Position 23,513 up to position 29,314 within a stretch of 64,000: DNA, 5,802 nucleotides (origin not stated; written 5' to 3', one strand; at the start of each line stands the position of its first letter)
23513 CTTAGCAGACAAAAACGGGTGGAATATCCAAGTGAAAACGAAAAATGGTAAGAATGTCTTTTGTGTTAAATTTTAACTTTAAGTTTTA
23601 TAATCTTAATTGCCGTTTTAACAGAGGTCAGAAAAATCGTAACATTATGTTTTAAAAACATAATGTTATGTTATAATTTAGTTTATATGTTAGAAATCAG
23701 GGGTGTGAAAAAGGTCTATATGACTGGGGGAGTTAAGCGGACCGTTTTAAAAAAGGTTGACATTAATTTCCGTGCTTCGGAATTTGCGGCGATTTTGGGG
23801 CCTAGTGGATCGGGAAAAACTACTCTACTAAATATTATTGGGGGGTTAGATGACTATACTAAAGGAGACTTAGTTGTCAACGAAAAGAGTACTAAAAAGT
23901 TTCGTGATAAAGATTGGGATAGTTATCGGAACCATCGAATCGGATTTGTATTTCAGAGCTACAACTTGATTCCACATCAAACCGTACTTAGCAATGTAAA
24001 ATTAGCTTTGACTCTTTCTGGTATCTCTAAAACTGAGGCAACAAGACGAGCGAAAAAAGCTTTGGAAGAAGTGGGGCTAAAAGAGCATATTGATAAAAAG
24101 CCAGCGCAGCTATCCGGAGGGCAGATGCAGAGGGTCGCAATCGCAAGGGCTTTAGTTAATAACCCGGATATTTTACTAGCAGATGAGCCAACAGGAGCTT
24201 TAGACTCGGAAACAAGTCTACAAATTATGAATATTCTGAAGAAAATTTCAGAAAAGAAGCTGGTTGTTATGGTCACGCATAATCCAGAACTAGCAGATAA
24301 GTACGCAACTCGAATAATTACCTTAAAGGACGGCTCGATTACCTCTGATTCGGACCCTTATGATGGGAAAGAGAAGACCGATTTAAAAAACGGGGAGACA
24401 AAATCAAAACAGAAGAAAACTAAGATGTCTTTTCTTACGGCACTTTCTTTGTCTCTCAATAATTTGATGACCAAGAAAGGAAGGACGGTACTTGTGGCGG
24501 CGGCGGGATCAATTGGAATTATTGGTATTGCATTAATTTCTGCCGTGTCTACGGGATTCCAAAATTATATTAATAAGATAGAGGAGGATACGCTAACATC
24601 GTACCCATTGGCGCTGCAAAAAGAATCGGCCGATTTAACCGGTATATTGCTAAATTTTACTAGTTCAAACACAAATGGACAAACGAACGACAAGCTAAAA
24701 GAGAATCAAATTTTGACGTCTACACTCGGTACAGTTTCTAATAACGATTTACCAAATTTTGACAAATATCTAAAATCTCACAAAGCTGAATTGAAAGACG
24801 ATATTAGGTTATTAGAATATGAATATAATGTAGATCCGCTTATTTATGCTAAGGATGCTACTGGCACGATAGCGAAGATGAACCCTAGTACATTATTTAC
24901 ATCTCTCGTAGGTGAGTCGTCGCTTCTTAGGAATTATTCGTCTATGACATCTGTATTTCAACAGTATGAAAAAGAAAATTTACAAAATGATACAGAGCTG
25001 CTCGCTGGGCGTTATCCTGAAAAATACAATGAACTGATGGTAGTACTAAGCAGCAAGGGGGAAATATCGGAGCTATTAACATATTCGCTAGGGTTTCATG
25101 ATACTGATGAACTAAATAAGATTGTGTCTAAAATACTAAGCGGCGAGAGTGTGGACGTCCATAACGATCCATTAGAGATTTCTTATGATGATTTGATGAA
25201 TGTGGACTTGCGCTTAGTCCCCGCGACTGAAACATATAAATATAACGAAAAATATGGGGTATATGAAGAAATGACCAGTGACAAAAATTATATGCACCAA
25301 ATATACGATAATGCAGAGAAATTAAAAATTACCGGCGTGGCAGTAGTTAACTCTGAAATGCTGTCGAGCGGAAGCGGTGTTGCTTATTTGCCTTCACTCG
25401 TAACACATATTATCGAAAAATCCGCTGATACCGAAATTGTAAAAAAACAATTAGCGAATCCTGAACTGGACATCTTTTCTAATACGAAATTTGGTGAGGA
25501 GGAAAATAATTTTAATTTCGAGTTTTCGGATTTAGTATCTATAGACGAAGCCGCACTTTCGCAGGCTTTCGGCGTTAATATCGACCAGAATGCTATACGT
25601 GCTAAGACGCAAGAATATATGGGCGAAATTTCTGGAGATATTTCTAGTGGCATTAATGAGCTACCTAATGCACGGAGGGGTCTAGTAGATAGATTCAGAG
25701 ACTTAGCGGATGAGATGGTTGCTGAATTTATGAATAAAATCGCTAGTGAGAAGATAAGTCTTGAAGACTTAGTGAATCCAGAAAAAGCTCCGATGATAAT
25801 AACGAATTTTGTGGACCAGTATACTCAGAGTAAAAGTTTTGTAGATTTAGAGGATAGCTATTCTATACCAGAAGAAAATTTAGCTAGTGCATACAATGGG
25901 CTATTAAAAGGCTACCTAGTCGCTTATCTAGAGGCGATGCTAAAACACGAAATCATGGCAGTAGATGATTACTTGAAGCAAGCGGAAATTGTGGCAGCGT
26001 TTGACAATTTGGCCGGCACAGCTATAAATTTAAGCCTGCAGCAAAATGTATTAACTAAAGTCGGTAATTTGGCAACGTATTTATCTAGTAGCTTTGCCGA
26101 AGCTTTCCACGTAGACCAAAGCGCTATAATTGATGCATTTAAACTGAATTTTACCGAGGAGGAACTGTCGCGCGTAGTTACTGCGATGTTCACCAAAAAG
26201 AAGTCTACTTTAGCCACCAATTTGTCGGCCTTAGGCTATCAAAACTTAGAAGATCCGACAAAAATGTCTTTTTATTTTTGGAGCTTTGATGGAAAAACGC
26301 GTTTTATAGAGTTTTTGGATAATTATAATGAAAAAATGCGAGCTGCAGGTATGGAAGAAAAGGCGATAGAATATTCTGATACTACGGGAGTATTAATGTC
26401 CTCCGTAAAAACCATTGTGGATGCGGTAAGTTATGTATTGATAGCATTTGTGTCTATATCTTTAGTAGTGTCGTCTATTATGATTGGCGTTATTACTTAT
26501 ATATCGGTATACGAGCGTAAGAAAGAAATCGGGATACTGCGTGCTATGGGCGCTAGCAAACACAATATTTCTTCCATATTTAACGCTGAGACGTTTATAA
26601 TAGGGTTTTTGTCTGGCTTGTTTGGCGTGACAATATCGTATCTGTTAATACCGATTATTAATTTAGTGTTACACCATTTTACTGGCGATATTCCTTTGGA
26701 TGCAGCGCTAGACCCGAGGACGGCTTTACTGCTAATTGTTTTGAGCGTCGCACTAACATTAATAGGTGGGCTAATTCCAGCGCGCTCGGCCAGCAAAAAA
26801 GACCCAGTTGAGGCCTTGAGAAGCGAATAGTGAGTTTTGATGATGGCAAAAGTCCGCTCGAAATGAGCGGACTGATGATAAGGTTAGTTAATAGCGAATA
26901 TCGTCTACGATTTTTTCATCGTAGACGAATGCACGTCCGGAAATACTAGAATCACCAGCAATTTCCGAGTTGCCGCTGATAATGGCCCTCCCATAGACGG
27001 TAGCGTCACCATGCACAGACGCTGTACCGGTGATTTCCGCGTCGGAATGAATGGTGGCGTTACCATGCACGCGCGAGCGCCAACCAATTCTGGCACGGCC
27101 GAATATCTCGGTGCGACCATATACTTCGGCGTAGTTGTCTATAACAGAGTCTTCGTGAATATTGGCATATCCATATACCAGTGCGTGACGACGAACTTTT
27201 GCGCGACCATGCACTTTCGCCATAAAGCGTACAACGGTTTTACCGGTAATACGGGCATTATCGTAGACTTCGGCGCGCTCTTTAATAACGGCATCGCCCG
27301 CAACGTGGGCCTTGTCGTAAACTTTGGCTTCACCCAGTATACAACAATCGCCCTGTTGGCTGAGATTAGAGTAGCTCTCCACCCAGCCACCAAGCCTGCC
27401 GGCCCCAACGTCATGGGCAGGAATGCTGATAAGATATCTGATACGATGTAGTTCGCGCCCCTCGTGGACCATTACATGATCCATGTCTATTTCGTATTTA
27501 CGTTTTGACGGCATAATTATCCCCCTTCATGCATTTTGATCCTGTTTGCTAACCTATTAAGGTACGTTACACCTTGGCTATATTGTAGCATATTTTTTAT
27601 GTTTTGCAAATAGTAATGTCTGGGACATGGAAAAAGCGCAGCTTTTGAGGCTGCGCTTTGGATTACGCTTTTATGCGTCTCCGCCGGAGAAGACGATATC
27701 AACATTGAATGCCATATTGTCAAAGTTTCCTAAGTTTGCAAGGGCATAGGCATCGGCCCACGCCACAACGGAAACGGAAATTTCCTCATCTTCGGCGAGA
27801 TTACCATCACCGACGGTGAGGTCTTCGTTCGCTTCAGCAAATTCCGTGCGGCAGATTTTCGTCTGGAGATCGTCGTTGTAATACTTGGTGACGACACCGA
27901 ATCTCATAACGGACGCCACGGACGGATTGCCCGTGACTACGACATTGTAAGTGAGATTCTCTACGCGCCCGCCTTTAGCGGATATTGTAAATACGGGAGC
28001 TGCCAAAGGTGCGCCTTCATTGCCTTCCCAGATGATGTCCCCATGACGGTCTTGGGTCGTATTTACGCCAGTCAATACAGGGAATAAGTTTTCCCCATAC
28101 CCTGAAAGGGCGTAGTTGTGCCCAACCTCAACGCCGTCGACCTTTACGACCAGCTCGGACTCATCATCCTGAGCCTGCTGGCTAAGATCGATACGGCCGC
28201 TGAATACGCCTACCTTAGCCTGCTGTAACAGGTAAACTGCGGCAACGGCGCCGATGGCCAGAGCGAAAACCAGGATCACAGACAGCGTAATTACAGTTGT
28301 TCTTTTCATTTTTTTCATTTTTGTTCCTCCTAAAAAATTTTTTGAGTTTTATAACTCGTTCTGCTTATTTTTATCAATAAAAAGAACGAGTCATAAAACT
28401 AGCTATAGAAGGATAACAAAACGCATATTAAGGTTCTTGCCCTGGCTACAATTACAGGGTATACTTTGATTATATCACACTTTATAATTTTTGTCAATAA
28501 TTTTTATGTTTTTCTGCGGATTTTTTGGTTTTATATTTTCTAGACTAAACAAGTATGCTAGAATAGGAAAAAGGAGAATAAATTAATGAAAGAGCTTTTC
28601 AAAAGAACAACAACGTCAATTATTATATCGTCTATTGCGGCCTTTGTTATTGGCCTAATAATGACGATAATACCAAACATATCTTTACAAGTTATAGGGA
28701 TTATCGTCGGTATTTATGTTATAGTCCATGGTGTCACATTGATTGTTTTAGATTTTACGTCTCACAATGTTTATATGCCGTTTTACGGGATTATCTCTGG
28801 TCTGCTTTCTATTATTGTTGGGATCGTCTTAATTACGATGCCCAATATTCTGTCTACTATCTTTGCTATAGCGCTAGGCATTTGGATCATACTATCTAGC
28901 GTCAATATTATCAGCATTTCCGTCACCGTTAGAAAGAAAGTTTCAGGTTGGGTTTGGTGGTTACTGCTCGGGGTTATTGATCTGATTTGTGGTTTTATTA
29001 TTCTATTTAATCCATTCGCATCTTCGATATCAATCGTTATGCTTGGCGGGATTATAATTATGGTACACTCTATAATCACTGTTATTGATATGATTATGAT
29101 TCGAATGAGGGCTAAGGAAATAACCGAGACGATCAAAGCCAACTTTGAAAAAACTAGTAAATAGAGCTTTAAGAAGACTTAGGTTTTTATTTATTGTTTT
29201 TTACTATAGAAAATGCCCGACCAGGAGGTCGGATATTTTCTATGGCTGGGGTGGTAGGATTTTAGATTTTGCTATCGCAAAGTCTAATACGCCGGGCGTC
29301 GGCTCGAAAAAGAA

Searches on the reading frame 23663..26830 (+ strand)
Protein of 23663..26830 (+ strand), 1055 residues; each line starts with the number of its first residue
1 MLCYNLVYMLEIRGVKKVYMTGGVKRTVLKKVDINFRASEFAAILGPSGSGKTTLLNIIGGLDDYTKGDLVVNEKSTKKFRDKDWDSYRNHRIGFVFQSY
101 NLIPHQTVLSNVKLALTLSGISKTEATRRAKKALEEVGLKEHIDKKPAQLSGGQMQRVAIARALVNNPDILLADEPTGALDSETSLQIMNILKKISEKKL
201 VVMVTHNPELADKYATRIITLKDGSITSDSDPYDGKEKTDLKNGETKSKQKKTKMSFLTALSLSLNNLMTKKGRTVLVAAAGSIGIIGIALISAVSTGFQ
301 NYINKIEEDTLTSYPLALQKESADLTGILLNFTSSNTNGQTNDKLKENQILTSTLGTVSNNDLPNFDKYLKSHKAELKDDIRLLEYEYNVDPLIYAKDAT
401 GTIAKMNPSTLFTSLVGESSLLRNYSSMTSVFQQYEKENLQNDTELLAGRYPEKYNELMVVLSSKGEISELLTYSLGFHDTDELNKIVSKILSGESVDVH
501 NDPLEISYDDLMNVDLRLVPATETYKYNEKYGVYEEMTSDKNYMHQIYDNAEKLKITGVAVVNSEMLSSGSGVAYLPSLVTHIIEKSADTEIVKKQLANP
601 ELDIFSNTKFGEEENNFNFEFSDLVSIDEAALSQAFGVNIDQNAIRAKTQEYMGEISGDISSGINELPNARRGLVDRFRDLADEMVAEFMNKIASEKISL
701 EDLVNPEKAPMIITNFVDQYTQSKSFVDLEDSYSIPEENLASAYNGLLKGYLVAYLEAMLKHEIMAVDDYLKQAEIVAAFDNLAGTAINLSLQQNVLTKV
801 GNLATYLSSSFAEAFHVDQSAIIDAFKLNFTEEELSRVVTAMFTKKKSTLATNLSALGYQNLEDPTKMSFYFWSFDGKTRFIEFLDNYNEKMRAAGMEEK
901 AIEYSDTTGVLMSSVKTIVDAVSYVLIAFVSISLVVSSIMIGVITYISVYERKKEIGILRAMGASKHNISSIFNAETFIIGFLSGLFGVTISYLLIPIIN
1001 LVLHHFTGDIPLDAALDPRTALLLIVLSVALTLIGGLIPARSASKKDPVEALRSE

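Call 45: search_protein_families(library=pfam, proteins=[window:23663-26830:+], max_evalue=0.01)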
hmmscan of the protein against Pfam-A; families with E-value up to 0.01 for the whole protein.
window:23663-26830:+ (1055 aa): 7 families
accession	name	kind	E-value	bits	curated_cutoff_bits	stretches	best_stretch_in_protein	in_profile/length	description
PF00005.33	ABC_tran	-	7e-35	121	25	1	29-177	1-136/137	ABC transporter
PF02687.27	FtsX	-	2.6e-22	79.6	25.5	1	928-1048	2-120/120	FtsX-like permease C-terminal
PF13304.12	AAA_21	-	4.4e-06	27.4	27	0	41-73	1-36/304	AAA domain, putative AbiEii toxin, Type IV TA system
PF02463.25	SMC_N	-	2.2e-05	24.5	40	1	30-214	16-205/220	RecF/RecN/SMC N terminal domain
PF13555.12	AAA_29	-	0.00092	19.4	27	0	32-56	15-39/61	P-loop containing region of AAA domain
PF13476.12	AAA_23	-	0.0023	19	27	1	30-59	11-39/201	AAA domain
PF03739.19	LptF_LptG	-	0.0065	16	27.9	0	914-1000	40-121/353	Lipopolysaccharide export system permease LptF/LptG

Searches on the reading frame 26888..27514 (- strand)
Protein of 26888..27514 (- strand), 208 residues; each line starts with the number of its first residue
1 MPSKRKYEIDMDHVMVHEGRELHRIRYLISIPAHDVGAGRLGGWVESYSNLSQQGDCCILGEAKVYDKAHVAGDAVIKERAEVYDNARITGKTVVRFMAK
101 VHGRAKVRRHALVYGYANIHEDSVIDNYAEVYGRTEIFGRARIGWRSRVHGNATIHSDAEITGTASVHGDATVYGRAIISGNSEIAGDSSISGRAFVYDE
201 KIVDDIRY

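Call 45: search_protein_families(library=pfam, proteins=[window:26888-27514:-], max_evalue=0.01)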
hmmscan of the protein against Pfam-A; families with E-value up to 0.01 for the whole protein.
window:26888-27514:- (208 aa): 4 families
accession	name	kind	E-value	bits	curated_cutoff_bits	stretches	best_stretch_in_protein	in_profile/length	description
PF00132.30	Hexapep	-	3.8e-08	33.1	27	0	117-155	2-34/36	Bacterial transferase hexapeptide (six repeats)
PF18836.7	B_solenoid_ydck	-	6.8e-08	32.3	30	0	83-95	3-15/17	YdcK Beta solenoid repeat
PF04519.19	Bactofilin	-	0.00012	22.7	27.9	0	115-188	11-79/98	Polymer-forming cytoskeletal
PF25084.1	LbH_EIF2B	-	0.00049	20.5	54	0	117-202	16-98/105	EIF2B subunit epsilon LbH domain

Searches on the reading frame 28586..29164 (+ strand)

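Call 45: search_protein_families(library=pfam, proteins=[window:28586-29164:+], max_evalue=0.01)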
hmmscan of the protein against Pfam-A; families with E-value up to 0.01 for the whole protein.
window:28586-29164:+ (192 aa): 1 family
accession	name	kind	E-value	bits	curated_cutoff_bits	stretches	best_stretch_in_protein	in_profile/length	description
PF03729.18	DUF308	-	6.7e-22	78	25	3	70-141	1-73/73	Short repeat of unknown function (DUF308)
